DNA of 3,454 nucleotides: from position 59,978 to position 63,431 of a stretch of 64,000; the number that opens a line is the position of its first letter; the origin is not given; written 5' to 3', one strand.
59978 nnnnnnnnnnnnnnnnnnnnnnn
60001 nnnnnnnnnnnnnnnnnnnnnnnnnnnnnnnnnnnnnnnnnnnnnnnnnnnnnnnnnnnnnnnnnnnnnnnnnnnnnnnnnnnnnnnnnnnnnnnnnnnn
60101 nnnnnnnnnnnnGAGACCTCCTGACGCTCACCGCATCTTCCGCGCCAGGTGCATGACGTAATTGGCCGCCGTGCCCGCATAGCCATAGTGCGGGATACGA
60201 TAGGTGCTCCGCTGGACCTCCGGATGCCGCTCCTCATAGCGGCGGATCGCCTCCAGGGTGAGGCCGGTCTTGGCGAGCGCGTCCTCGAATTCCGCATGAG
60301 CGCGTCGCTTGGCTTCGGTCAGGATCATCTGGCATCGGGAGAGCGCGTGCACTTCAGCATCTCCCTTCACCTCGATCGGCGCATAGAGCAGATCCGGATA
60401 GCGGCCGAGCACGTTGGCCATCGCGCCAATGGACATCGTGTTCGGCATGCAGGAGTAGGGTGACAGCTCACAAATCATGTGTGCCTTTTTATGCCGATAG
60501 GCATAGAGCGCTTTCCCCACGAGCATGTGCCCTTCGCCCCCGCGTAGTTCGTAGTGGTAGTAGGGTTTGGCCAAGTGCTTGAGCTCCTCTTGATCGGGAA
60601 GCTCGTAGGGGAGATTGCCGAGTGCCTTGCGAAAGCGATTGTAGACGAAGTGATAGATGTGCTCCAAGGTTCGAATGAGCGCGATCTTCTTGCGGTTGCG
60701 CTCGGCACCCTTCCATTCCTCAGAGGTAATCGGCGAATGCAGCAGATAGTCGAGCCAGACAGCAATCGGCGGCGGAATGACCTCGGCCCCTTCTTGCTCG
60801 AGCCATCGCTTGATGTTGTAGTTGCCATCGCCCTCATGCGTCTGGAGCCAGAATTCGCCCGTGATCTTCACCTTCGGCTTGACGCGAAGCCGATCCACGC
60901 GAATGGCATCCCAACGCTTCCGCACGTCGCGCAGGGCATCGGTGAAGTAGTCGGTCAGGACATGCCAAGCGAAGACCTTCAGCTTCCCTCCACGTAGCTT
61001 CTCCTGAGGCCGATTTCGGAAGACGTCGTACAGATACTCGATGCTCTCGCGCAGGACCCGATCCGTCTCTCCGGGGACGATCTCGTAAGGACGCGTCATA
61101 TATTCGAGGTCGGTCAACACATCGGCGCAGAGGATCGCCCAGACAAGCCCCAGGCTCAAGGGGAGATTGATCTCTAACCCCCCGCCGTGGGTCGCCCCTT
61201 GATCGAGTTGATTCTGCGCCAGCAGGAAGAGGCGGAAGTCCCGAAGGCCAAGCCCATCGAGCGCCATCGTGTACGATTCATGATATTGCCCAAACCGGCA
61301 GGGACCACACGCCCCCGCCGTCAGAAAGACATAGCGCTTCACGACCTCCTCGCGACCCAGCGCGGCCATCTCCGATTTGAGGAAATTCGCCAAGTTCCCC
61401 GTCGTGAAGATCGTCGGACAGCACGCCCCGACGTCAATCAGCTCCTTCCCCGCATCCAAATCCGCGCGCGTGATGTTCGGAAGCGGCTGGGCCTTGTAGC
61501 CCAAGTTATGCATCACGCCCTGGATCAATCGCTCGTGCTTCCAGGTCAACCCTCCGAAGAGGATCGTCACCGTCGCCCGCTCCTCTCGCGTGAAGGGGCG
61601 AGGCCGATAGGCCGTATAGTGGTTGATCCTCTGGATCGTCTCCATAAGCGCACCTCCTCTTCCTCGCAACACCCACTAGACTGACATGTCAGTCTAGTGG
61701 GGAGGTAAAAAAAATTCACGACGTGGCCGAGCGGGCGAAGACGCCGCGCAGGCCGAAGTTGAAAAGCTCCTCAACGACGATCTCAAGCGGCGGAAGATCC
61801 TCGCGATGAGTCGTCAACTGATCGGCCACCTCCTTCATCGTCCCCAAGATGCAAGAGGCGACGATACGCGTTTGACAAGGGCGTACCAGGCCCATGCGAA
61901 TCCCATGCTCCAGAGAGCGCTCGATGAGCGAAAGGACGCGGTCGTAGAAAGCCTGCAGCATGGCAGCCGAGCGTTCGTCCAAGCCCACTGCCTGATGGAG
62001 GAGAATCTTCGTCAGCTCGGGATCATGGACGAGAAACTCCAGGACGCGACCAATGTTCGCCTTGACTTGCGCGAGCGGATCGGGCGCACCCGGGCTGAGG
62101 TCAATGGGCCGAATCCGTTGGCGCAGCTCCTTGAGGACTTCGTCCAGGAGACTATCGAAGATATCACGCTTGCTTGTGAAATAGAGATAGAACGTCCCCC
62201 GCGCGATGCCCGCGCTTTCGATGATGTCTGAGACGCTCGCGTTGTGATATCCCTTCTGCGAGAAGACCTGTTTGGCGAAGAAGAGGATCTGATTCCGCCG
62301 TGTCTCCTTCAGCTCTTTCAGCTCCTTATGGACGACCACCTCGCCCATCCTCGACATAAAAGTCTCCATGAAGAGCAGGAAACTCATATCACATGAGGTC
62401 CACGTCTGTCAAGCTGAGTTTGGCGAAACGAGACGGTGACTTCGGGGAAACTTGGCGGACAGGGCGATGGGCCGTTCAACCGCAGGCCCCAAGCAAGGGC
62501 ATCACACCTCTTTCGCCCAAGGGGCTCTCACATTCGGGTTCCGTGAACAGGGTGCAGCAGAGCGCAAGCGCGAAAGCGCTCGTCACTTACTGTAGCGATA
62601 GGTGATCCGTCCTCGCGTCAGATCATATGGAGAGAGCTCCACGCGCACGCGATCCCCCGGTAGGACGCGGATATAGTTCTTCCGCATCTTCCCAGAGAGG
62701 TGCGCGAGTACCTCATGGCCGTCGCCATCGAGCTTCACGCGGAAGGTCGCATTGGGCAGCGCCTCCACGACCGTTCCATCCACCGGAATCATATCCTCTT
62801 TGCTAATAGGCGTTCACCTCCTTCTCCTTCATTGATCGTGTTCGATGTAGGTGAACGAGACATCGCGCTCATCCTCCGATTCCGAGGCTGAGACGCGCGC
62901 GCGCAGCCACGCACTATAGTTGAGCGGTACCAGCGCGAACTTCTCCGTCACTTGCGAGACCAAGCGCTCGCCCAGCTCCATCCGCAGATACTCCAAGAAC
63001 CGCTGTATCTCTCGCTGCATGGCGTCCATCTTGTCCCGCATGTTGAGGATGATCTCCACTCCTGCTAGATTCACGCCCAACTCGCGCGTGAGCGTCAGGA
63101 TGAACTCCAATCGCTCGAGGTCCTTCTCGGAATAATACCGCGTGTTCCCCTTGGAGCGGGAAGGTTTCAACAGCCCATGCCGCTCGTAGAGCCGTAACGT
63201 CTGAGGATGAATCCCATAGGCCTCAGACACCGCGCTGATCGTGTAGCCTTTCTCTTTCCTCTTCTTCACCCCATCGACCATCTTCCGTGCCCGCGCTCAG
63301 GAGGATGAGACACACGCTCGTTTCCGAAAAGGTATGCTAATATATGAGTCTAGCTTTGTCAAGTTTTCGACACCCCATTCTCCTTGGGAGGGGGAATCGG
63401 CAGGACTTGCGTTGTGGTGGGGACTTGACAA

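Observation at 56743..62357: TetR-regulated three-gene split form of the 'CoA-substrate-specific enzyme activase' system (tandem HgdC-like ATPase plus two HgdA/B-like proteins)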

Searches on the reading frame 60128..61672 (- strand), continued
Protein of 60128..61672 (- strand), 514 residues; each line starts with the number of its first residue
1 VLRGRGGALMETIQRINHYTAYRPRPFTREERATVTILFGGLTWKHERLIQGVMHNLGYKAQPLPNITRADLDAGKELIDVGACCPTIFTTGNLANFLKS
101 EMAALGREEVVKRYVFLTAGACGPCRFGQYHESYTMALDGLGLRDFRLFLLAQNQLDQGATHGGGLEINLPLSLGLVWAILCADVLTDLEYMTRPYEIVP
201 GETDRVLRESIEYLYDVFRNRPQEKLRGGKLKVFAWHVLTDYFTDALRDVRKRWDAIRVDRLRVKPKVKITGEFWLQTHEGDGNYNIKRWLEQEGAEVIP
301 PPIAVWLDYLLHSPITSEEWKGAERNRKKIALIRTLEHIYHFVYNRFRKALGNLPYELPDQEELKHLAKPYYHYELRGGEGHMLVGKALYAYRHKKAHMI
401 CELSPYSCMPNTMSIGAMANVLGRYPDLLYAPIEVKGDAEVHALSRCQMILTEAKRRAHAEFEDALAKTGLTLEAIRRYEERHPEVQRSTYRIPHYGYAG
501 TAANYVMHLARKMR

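Call 73: find_encoding_contigs(protein=P0001, flank=10000, max_places=2)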
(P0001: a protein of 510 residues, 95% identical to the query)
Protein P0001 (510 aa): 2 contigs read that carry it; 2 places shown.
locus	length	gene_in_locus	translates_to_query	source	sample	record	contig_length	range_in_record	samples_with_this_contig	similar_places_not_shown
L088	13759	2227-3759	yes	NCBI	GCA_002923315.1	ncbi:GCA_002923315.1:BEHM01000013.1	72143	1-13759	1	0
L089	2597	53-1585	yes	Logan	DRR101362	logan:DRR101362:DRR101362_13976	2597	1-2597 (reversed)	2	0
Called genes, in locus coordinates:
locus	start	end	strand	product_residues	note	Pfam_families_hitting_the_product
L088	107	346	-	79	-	PF01192:RNA_pol_Rpb6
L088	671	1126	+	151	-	PF00376:MerR, PF13411:MerR_1, PF13591:MerR_2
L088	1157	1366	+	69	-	PF01176:eIF-1a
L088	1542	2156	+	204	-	PF00440:TetR_N, PF17932:TetR_C_24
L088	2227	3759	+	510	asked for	-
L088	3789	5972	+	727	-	PF01869:BcrAD_BadFG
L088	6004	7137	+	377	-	PF09989:DUF2229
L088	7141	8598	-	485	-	PF13598:DUF4139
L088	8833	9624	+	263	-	PF02567:PhzC-PhzF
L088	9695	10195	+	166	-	PF05163:DinB, PF12867:DinB_2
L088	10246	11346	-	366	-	PF05762:VWA_CoxE (weak), PF00092:VWA, PF13519:VWA_2, PF25106:VWA_4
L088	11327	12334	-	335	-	PF00092:VWA, PF13519:VWA_2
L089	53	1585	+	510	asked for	-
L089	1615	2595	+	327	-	?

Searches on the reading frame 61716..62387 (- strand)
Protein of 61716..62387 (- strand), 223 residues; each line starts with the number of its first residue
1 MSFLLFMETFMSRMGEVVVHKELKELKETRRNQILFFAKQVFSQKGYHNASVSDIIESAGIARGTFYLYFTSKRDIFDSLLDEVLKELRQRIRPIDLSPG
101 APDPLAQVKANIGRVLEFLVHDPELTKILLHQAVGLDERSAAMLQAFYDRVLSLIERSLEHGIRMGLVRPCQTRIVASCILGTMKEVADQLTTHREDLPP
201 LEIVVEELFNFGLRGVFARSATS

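Call 3: search_protein_families(library=pfam, proteins=[window:61716-62387:-], max_evalue=0.01)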
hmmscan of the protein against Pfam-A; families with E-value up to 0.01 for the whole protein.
window:61716-62387:- (223 aa): 3 families
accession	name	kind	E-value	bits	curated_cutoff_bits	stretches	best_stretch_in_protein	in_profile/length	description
PF00440.29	TetR_N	-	7.2e-16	58.1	24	1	38-79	5-46/47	Bacterial regulatory proteins, tetR family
PF17932.6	TetR_C_24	-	1.9e-07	31.8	26.4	1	103-188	3-88/114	Tetracyclin repressor-like, C-terminal domain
PF21351.2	TetR_C_41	-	0.00064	20.4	27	1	120-189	15-82/108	Tetracyclin repressor-like, C-terminal domain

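Call 4: search_protein_families(library=ncbifam, proteins=[window:61716-62387:-], max_evalue=0.01)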
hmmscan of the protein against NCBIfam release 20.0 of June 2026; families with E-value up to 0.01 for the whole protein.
window:61716-62387:- (223 aa): 23 families
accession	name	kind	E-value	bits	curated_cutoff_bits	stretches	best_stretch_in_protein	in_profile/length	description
NF053878.1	FATransRegFadRBac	equivalog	4.9e-19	68.8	200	1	30-212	4-187/190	fatty acid metabolism transcriptional regulator FadR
TIGR03968.1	mycofact_TetR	equivalog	8.3e-13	48.3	224.9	1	27-95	7-75/190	mycofactocin system transcriptional regulator MftR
NF041196.1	ScbR_bind_reg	equivalog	2.4e-12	47.4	150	1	31-169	8-142/191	ScbR family autoregulator-binding transcription factor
NF053731.1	TransRegFasRMycb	equivalog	7.9e-12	45.4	330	1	27-154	9-138/199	HTH-type transcriptional activator FasR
NF007949.0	PRK10668.1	equivalog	1.7e-11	44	271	1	24-168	7-154/216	multidrug efflux transporter transcriptional repressor AcrR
NF007015.0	PRK09480.1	equivalog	6.5e-11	42.2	120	1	24-183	5-164/197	nucleoid occlusion factor SlmA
NF051852.1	efflux_TF_MtrR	exception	1.8e-10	40.9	280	1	27-117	9-97/205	multidrug efflux system transcriptional repressor MtrR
NF050111.1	TransRegSACE7040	equivalog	2.4e-09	37.4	250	1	29-129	1-99/186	SACE_7040 family transcriptional regulator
TIGR03613.1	RutR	equivalog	3.7e-09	36.7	368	1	26-129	5-105/202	pyrimidine utilization regulatory protein R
NF007430.0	PRK09975.1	equivalog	3.8e-09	36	274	1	27-132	10-116/220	acrEF/envCD operon transcriptional regulator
TIGR02366.1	DHAK_reg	equivalog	1.3e-08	35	129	1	39-88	13-62/176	dihydroxyacetone kinase transcriptional activator DhaS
TIGR03384.1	betaine_BetI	equivalog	1.6e-08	34.5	201.3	1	25-153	4-132/189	choline-binding transcriptional repressor BetI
NF033703.1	transcr_KstR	equivalog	6.6e-08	32.3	280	1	28-161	6-133/185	cholesterol catabolism transcriptional regulator KstR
NF001978.0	PRK00767.1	equivalog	7.3e-08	32.4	118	1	26-112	6-91/197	transcriptional regulator BetI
NF058643.1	TranRegCurRPseudo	equivalog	1e-07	31.8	300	1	28-87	6-65/193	TetR family transcriptional repressor CurR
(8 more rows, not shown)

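Call 101: search_solved_structures(query=window:61716-62357:-, max_evalue=0.00001)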
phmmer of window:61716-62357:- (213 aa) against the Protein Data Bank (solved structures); distinct sequences matched with E-value up to 0.00001: 87 (the best 60 are shown).
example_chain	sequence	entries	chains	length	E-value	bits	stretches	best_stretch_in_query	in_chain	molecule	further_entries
3lwj_A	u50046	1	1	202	2.5e-15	60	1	15-173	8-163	Putative TetR-family transcriptional regulator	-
5gpa_A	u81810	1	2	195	3.7e-14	56.2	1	19-204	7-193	Transcriptional regulator (TetR/AcrR family)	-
5gp9_A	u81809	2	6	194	1.2e-13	54.6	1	19-204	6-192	Transcriptional regulator (TetR/AcrR family)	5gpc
2hyt_A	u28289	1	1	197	2.6e-13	53.4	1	10-181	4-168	TetR-family transcriptional regulator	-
1vi0_A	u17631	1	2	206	4.1e-13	52.8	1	17-202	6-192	transcriptional regulator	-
3whb_A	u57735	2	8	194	5.9e-13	52.3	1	17-200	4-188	Fatty acid metabolism regulator protein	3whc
1rkt_A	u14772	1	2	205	2.4e-12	50.3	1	11-165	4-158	protein yfiR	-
6azh_A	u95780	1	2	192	7.8e-12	48.6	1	23-177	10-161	TetR family transcriptional regulator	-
2f07_A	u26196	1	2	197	3.4e-11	46.5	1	21-204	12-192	YvdT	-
3dcf_A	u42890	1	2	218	1.6e-10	44.3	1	19-94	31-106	transcriptional regulator of the TetR/AcrR family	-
3nrg_A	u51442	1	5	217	4.6e-10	42.8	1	16-179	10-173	TetR family transcriptional regulator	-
5icj_A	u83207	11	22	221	9e-10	41.9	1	14-183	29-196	Probable transcriptional regulatory protein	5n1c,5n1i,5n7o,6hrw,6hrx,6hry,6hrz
8svd_A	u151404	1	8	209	1e-09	41.7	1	15-111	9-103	DarR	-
5wm9_A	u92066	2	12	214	1e-09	41.7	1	15-183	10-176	Rv0078 | TetR family transcriptional regulator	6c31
8sua_A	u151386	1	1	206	1.1e-09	41.6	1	15-111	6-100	DarR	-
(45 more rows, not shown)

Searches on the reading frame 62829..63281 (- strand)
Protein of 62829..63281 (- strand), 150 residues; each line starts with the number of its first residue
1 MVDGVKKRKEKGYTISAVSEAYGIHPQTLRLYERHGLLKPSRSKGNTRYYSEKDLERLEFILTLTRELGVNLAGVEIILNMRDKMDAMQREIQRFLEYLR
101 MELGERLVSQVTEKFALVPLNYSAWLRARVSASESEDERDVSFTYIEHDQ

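Call 3: search_protein_families(library=pfam, proteins=[window:62829-63281:-], max_evalue=0.01)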
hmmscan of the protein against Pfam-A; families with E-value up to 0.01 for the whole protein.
window:62829-63281:- (150 aa): 7 families
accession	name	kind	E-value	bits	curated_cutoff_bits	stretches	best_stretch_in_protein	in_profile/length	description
PF13411.12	MerR_1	-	9.6e-20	70.9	21.6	1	13-80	1-67/69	MerR HTH family regulatory protein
PF13591.12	MerR_2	-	4e-15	55.8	29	1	14-94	2-81/84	MerR HTH family regulatory protein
PF00376.29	MerR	-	1.5e-12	47.5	28.2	1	14-50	1-38/38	MerR family regulatory protein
PF12728.13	HTH_17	-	6.7e-06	26.7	27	1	13-57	2-45/51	Helix-turn-helix domain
PF01381.28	HTH_3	-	0.00017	22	23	1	6-34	3-31/55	Helix-turn-helix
PF13384.12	HTH_23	-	0.0039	17.4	24.6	0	7-30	13-35/50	Homeodomain-like domain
PF01527.26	HTH_Tnp_1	-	0.0098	16.5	24.1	0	6-32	17-43/75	Transposase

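Call 4: search_protein_families(library=ncbifam, proteins=[window:62829-63281:-], max_evalue=0.01)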
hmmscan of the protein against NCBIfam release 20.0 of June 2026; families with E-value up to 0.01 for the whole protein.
window:62829-63281:- (150 aa): 19 families
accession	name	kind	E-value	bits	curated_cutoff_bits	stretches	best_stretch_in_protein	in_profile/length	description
NF047377.1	heat_HspR_dupli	exception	1.7e-31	109.4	300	1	12-117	5-109/214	heat shock protein transcriptional repressor HspR, fused homodimer type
NF047375.1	HeatShock_HspR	equivalog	3.3e-29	100.7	105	1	13-97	4-88/92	heat shock protein transcriptional repressor HspR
TIGR02051.1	MerR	equivalog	1.7e-12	47.7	150.85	1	14-94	1-79/124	mercury resistance transcriptional regulator MerR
NF007069.0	PRK09514.1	equivalog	5.5e-12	45.8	143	1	13-83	2-72/141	Zn(2+)-responsive transcriptional regulator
TIGR02047.1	CadR-PbrR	equivalog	4.1e-11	43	151.45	1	15-111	3-99/127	Cd(II)/Pb(II)-responsive transcriptional regulator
NF050798.1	TF_FtsR_Actino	equivalog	2e-10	41.2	150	1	29-86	22-79/223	transcriptional regulator FtsR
TIGR02043.1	ZntR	equivalog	4.9e-10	39.7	167.95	1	13-82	2-71/131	Zn(2+)-responsive transcriptional regulator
TIGR02044.1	CueR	equivalog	1.7e-09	37.8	147.4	1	15-91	3-79/127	Cu(I)-responsive transcriptional regulator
NF041849.1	trans_regNmlR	equivalog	1.8e-08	34.4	175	1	15-108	3-96/117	stress response transcriptional regulator NmlR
NF052513.1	TransRegCarH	equivalog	2.9e-08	33.3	400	1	10-110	3-105/274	HTH-type transcriptional repressor CarH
NF053740.1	TransRegTnrAGPos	equivalog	6.7e-08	32.7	140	1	8-92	8-91/108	hypothetical protein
TIGR01950.1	SoxR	equivalog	1.6e-07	31.2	116.9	1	14-108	3-97/142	redox-sensitive transcriptional activator SoxR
NF011617.0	PRK15043.1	equivalog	1.9e-07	30.7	417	1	13-108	4-101/243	HTH-type transcriptional regulator MlrA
NF010315.0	PRK13752.1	subfamily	3.3e-07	30.5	261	1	12-84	7-79/144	mercury resistance transcriptional regulator MerR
NF007590.0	PRK10227.1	equivalog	1.9e-05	24.7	244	1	14-84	2-72/135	Cu(I)-responsive transcriptional regulator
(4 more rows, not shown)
